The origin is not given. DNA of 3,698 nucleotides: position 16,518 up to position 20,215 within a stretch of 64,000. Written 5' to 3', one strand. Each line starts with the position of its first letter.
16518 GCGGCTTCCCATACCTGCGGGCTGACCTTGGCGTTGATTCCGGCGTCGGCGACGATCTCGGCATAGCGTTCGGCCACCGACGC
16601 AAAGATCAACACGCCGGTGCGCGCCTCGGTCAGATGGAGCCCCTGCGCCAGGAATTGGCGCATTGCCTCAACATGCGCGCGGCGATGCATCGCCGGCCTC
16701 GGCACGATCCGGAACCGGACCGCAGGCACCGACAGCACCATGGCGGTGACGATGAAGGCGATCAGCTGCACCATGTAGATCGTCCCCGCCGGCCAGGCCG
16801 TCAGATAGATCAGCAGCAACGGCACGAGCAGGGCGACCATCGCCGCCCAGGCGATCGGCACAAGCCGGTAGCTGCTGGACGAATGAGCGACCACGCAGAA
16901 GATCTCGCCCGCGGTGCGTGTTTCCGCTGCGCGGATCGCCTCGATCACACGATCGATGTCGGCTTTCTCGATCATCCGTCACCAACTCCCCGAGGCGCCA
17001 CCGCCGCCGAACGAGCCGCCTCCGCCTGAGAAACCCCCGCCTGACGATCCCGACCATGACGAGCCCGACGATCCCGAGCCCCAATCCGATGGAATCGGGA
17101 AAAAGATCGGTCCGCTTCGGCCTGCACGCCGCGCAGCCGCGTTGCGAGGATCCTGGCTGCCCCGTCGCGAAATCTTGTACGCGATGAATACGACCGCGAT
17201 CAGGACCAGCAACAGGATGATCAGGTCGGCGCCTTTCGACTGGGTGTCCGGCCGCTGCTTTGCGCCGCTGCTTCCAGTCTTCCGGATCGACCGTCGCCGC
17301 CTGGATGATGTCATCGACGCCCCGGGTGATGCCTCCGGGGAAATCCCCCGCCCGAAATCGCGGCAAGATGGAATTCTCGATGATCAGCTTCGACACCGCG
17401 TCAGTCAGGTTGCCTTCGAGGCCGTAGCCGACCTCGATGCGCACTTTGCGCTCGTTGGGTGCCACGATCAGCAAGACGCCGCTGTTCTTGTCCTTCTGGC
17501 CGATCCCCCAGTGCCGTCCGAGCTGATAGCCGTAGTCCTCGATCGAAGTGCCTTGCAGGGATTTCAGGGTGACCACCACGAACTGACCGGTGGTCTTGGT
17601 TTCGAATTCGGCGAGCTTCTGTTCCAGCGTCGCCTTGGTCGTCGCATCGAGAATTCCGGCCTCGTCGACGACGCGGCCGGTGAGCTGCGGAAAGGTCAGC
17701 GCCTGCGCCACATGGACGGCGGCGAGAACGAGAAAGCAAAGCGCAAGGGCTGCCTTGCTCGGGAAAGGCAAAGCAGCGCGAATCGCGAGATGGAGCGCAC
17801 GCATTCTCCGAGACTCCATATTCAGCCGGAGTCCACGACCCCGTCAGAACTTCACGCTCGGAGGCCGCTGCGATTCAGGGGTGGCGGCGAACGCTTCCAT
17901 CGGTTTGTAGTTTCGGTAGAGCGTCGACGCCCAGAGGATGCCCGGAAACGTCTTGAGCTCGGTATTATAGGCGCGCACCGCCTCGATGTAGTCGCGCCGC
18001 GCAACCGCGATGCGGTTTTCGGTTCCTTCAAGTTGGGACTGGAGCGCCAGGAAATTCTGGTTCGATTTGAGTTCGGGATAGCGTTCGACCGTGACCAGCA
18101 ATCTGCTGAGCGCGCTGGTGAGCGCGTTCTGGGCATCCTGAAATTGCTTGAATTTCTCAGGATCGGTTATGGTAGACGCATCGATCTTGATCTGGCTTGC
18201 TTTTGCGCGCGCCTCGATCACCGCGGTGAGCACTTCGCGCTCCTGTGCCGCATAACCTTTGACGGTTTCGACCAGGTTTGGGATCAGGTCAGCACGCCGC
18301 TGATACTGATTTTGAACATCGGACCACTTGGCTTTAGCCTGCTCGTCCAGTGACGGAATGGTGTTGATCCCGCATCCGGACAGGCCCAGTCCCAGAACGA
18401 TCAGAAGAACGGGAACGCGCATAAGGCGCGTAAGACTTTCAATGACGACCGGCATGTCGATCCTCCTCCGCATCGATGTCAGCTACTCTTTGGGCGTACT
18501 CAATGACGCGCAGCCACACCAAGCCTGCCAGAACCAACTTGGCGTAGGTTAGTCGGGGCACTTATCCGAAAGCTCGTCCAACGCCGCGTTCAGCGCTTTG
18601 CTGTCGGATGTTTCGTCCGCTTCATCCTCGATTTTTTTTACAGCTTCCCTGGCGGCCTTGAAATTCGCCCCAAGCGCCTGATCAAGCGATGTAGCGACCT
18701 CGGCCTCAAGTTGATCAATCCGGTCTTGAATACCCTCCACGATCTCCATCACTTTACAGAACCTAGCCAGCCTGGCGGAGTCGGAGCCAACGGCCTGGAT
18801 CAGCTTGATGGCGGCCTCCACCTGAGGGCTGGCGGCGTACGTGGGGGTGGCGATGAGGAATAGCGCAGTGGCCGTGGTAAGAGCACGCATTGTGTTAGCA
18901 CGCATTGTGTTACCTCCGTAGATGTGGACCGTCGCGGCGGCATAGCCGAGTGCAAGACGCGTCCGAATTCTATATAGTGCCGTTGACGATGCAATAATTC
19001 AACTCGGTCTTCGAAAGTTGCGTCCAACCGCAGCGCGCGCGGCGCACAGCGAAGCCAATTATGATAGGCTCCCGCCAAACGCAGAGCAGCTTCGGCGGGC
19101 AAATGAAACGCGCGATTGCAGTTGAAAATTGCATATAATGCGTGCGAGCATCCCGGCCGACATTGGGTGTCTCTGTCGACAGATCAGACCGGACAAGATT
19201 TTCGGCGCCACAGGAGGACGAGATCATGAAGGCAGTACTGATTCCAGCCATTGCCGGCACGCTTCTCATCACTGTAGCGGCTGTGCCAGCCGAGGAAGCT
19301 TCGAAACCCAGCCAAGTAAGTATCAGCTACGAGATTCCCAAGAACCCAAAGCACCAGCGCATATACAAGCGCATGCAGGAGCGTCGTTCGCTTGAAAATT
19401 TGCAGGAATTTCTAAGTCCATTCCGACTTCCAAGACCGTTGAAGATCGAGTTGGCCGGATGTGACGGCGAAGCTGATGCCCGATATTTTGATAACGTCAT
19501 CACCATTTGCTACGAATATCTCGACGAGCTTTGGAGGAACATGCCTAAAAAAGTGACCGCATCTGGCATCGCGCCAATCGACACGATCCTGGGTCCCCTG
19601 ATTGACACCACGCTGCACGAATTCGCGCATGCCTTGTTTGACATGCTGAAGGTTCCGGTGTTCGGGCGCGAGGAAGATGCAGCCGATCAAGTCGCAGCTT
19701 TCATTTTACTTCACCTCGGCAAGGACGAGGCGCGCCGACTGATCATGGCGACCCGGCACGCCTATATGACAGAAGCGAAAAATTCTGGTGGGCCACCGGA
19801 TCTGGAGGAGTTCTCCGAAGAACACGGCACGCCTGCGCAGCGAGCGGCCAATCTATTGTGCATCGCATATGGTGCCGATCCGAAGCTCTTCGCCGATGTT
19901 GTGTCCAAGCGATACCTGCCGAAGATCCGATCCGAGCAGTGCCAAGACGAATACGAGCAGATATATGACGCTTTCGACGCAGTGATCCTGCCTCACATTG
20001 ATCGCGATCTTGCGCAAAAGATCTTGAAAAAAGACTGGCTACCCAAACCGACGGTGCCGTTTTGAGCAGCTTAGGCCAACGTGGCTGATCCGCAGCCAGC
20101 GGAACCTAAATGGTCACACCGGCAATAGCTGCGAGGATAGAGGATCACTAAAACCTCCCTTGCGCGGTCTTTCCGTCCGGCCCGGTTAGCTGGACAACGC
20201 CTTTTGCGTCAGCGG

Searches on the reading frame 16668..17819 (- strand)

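Call 21: search_protein_families(library=pfam, proteins=[window:16668-17819:-], max_evalue=0.01)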
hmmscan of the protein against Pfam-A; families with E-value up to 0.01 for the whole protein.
window:16668-17819:- (383 aa): 2 families
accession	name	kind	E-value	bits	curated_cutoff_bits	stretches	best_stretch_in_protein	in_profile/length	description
PF04536.20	TPM_phosphatase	-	2.9e-44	150.5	22.1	1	50-173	1-124/125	TPM domain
PF17174.10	DUF5130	-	0.0047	17.7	27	1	110-164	75-128/136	Domain of unknown function (DUF5130)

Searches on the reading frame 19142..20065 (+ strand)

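Call 21: search_protein_families(library=pfam, proteins=[window:19142-20065:+], max_evalue=0.01)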
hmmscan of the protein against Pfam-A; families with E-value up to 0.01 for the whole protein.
window:19142-20065:+ (307 aa): 1 family
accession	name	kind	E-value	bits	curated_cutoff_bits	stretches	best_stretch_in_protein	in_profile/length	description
PF14247.12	DUF4344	-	1.1e-43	150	29.6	1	63-279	1-217/220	Putative metallopeptidase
